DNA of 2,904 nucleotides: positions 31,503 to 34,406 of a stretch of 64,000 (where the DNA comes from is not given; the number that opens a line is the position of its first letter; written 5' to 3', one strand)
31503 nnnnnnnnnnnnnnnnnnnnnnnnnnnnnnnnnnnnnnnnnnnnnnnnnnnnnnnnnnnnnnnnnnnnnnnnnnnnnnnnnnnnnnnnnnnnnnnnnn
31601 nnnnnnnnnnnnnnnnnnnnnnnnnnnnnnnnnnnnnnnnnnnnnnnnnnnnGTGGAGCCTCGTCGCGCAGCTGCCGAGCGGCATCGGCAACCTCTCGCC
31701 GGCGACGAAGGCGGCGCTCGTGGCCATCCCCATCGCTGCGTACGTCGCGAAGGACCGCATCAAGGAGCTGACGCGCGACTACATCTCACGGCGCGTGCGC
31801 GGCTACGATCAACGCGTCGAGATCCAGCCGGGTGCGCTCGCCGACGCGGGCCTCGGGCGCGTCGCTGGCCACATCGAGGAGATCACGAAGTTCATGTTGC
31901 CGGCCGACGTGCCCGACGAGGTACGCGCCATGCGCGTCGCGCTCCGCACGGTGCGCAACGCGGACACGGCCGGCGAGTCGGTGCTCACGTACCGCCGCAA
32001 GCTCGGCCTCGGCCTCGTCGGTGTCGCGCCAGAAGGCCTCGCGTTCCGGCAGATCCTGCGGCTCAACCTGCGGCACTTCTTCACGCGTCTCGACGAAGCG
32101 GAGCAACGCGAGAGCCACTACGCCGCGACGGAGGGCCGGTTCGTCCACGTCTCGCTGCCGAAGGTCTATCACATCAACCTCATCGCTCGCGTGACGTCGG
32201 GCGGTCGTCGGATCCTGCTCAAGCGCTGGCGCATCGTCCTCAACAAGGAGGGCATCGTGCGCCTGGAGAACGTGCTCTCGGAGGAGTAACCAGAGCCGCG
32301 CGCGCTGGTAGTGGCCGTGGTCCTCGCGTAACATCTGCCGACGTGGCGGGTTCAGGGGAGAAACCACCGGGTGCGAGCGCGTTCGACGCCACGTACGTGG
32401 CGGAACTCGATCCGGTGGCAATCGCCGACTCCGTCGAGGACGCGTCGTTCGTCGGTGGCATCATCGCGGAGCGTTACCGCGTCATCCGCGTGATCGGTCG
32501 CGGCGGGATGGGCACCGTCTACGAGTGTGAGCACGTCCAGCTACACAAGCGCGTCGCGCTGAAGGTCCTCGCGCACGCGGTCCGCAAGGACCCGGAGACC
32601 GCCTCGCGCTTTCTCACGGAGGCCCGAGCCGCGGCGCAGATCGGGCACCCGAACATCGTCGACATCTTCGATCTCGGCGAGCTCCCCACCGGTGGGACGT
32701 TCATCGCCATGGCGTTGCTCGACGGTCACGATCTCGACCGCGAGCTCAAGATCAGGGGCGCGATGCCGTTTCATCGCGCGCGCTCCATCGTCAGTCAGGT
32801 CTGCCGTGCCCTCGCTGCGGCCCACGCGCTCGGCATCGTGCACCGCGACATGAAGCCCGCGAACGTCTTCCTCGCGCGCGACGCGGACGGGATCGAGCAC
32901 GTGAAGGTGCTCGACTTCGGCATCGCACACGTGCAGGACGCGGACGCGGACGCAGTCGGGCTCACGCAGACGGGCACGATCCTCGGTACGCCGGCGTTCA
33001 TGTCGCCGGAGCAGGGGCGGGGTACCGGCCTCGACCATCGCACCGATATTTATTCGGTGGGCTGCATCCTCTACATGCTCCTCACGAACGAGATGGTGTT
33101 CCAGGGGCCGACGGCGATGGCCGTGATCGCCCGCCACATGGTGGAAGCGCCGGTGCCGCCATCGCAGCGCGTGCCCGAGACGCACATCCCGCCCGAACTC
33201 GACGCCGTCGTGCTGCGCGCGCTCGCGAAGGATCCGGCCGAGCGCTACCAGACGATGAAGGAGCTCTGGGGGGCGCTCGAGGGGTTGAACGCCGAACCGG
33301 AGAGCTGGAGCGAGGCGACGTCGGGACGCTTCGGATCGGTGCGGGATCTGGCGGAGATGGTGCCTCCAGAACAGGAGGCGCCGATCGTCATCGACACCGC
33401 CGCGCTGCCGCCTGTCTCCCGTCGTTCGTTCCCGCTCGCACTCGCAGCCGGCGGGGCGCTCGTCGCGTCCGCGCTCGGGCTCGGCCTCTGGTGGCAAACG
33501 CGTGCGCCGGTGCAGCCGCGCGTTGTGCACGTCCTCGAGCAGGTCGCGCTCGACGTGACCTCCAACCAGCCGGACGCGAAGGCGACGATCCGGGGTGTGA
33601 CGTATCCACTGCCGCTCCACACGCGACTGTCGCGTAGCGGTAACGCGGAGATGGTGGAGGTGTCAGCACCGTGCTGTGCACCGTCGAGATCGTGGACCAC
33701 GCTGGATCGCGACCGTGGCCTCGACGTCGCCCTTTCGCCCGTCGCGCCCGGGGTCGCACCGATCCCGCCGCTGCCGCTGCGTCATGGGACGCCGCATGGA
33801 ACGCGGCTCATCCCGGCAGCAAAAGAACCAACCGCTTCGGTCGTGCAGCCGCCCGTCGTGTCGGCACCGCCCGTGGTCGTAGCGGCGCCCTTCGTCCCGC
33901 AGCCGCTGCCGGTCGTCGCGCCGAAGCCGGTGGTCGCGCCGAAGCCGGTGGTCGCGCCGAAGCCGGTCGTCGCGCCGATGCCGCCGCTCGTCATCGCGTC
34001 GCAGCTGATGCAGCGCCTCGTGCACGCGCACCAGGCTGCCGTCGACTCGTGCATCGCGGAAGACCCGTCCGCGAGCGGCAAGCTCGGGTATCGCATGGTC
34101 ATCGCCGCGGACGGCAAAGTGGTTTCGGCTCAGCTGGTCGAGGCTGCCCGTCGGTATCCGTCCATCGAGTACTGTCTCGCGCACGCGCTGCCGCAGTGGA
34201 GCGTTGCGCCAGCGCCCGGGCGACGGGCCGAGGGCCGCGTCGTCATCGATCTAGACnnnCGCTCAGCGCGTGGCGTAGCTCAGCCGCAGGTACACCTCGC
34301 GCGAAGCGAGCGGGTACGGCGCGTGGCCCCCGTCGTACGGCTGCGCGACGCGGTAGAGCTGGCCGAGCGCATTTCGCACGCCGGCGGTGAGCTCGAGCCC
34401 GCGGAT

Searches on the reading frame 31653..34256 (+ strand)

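Call 56: search_protein_families(library=pfam, proteins=[window:31653-34256:+], max_evalue=0.001)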
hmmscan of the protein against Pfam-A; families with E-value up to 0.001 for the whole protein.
window:31653-34256:+ (868 aa): 3 families
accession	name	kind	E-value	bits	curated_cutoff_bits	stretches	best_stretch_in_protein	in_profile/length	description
PF00069.31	Pkinase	-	5.6e-45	154.2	31.7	1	275-535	1-255/263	Protein kinase domain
PF07714.23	PK_Tyr_Ser-Thr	-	2.8e-23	83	23.1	1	277-533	3-250/258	Protein tyrosine and serine/threonine kinase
PF06293.20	Kdo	-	0.00018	21.5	21.3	1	371-425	115-169/207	Lipopolysaccharide kinase (Kdo/WaaP) family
